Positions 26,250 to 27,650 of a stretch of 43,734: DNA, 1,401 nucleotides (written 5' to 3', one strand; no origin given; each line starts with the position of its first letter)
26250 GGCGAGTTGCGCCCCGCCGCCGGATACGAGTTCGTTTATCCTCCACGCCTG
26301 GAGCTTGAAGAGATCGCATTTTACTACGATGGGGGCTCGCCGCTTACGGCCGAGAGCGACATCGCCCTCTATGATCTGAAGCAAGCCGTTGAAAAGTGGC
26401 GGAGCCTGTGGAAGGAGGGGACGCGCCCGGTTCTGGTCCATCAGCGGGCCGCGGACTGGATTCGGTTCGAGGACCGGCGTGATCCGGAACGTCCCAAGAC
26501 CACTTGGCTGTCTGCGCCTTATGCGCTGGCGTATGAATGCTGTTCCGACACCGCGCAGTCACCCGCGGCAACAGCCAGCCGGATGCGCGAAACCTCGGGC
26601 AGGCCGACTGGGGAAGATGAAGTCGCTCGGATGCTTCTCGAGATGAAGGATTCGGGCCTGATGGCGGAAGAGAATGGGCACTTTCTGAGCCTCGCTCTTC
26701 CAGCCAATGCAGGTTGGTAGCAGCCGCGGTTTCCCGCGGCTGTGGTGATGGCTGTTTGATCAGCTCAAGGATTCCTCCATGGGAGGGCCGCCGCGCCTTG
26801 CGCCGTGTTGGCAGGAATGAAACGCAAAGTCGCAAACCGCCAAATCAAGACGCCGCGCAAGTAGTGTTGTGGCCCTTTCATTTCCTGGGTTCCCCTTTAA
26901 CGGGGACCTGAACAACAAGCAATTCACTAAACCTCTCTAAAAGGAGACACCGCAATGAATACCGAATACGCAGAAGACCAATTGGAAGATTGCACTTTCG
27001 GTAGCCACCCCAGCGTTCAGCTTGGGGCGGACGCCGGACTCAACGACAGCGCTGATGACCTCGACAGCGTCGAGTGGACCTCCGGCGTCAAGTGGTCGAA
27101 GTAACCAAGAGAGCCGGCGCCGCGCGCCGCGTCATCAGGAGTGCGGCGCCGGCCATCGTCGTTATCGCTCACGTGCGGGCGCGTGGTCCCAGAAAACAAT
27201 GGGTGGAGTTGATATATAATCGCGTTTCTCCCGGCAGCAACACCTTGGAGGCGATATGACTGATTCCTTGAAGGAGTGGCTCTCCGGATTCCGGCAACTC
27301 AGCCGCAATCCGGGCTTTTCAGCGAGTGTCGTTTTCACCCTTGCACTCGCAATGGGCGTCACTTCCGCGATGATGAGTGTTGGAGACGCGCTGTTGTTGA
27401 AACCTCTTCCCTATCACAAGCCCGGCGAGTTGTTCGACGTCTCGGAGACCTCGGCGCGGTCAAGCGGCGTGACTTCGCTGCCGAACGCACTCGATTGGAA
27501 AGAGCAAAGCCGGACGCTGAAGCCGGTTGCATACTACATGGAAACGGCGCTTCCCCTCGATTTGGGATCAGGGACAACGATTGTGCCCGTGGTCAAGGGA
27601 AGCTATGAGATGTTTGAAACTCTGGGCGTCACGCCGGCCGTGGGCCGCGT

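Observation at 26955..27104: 49-aa acidic ORF below the ORF-track cutoff is the best precursor-peptide candidate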

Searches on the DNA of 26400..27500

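Call 58: search_rna_families(source=window, start=26400, end=27500, threshold=evalue, max_evalue=1)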
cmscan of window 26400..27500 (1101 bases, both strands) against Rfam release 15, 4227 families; matches with E-value up to 1: 4.
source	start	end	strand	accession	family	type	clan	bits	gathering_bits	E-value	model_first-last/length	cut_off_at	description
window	27100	27167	+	RF03407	MIR531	Gene; miRNA;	-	20.4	70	0.77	1-69/69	no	MIR531 microRNA precursor family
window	27325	27346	-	RF01618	ceN114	Gene; snRNA; snoRNA; CD-box;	-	19.4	44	0.79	1-63/63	no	Nematode snoRNA ceN114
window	26610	26663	+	RF01119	sR32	Gene; snRNA; snoRNA; CD-box;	-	15.3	40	0.23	1-57/57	no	Small nucleolar RNA sR32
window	27366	27393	+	RF01152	sR1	Gene; snRNA; snoRNA; CD-box;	-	15.1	45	0.36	1-57/57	no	Small nucleolar RNA sR1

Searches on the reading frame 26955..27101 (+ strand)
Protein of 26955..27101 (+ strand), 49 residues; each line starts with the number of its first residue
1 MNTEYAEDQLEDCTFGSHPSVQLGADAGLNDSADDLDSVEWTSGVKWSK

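Call 6: search_protein_families(library=pfam, proteins=[window:26955-27101:+], max_evalue=10)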
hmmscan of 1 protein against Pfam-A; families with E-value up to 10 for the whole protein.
seq(49 aa): 0 families

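Call 7: search_protein_families(library=ncbifam, proteins=[window:26955-27101:+], max_evalue=0.01)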
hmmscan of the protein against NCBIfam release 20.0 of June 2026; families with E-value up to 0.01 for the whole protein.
seq(49 aa): 0 families

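Call 8: find_homologous_proteins(query=window:26955-27101:+, max_evalue=10)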
Query seq(49 aa) (49 aa): 3 proteins with E <= 10 among 3 candidates.
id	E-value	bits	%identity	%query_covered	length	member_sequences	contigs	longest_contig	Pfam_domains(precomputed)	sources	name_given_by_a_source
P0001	6.2e-26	106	100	100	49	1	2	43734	-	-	-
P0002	7.9e-17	77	73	100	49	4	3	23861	-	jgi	jgi:hypothetical protein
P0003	4.2e-16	75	71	100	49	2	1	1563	-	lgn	-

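Call 10: find_encoding_contigs(protein=P0002, flank=10000, max_places=6)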
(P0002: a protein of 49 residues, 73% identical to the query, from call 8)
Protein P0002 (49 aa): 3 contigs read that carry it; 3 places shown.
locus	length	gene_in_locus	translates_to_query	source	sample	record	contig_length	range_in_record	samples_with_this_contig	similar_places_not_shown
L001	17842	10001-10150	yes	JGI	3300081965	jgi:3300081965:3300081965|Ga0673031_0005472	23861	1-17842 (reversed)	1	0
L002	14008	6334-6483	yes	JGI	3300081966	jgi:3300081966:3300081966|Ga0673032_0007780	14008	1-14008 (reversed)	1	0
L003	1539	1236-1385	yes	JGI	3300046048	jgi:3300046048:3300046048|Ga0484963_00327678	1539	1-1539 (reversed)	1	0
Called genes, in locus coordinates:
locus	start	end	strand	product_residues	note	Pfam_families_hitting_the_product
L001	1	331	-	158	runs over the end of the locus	PF11396:PepSY_like (faint)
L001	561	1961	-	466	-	PF00672:HAMP, PF00512:HisKA, PF02518:HATPase_c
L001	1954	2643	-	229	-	PF00072:Response_reg, PF00486:Trans_reg_C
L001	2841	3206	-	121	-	-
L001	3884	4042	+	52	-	-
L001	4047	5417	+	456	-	PF00158:Sigma54_activat, PF14532:Sigma54_activ_2, PF07728:AAA_5 (weak), PF25601:AAA_lid_14, PF02954:HTH_8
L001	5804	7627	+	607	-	PF00664:ABC_membrane, PF00005:ABC_tran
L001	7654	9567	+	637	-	PF04055:Radical_SAM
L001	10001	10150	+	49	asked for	-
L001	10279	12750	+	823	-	PF12704:MacB_PCD, PF02687:FtsX, PF12704:MacB_PCD, PF02687:FtsX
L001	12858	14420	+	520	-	PF04055:Radical_SAM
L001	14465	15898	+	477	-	PF01523:PmbA_TldD_1st, PF19290:PmbA_TldD_2nd, PF19289:PmbA_TldD_3rd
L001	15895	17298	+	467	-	PF01523:PmbA_TldD_1st, PF19290:PmbA_TldD_2nd, PF19289:PmbA_TldD_3rd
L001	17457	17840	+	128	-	?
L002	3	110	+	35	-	?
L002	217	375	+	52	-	-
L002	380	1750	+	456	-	PF00158:Sigma54_activat, PF14532:Sigma54_activ_2, PF07728:AAA_5 (weak), PF25601:AAA_lid_14, PF02954:HTH_8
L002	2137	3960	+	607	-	PF00664:ABC_membrane, PF00005:ABC_tran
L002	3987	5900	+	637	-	PF04055:Radical_SAM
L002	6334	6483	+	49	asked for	-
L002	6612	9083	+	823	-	PF12704:MacB_PCD, PF02687:FtsX, PF12704:MacB_PCD, PF02687:FtsX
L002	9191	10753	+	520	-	PF04055:Radical_SAM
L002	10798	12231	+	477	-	PF01523:PmbA_TldD_1st, PF19290:PmbA_TldD_2nd, PF19289:PmbA_TldD_3rd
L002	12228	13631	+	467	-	PF01523:PmbA_TldD_1st, PF19290:PmbA_TldD_2nd, PF19289:PmbA_TldD_3rd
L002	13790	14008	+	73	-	?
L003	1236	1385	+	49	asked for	-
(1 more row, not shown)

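Call 11: find_encoding_contigs(protein=P0003, flank=10000, max_places=6)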
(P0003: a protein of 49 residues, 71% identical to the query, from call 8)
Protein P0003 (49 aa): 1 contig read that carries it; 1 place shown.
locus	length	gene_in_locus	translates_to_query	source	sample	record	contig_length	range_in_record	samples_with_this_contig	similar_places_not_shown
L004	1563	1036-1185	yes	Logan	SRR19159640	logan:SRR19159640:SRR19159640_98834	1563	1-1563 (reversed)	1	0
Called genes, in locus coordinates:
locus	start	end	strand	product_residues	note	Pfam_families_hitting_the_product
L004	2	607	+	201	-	?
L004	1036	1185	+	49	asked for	-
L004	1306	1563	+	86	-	?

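Call 72: search_protein_representatives(alignment_id=A3)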
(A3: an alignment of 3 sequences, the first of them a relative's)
Query: 3 sequences, 49 profile positions. Proteins with E-value up to 0.001 (for the whole library): 2; up to 1e-10: 1; up to 1e-30: 1. The best 2 are listed.
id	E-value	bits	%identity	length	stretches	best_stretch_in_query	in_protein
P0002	3.9e-33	129.3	-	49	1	1-49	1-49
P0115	2.4e-05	40.3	-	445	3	5-40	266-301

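Call 79: find_encoding_contigs(protein=P0001, flank=10000, max_places=4)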
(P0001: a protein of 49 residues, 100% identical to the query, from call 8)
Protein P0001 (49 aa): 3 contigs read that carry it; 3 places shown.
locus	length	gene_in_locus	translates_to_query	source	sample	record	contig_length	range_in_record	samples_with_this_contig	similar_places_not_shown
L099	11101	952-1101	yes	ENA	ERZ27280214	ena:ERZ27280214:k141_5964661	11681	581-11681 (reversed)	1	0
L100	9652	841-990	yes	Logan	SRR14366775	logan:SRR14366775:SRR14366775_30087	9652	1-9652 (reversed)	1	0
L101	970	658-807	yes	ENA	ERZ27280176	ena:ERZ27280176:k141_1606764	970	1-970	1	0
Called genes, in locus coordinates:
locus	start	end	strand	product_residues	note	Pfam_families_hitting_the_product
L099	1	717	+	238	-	?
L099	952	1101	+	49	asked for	-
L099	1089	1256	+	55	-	-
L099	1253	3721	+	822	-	PF12704:MacB_PCD, PF02687:FtsX, PF12704:MacB_PCD, PF02687:FtsX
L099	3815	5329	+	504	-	PF04055:Radical_SAM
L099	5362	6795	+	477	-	PF01523:PmbA_TldD_1st, PF19290:PmbA_TldD_2nd, PF19289:PmbA_TldD_3rd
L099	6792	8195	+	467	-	PF01523:PmbA_TldD_1st, PF19290:PmbA_TldD_2nd, PF19289:PmbA_TldD_3rd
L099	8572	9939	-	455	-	-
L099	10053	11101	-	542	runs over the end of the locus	?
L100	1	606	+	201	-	?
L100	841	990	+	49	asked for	-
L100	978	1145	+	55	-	-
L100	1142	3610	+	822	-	PF12704:MacB_PCD, PF02687:FtsX, PF12704:MacB_PCD, PF02687:FtsX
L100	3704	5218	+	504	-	PF04055:Radical_SAM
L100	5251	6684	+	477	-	PF01523:PmbA_TldD_1st, PF19290:PmbA_TldD_2nd, PF19289:PmbA_TldD_3rd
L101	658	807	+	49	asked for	-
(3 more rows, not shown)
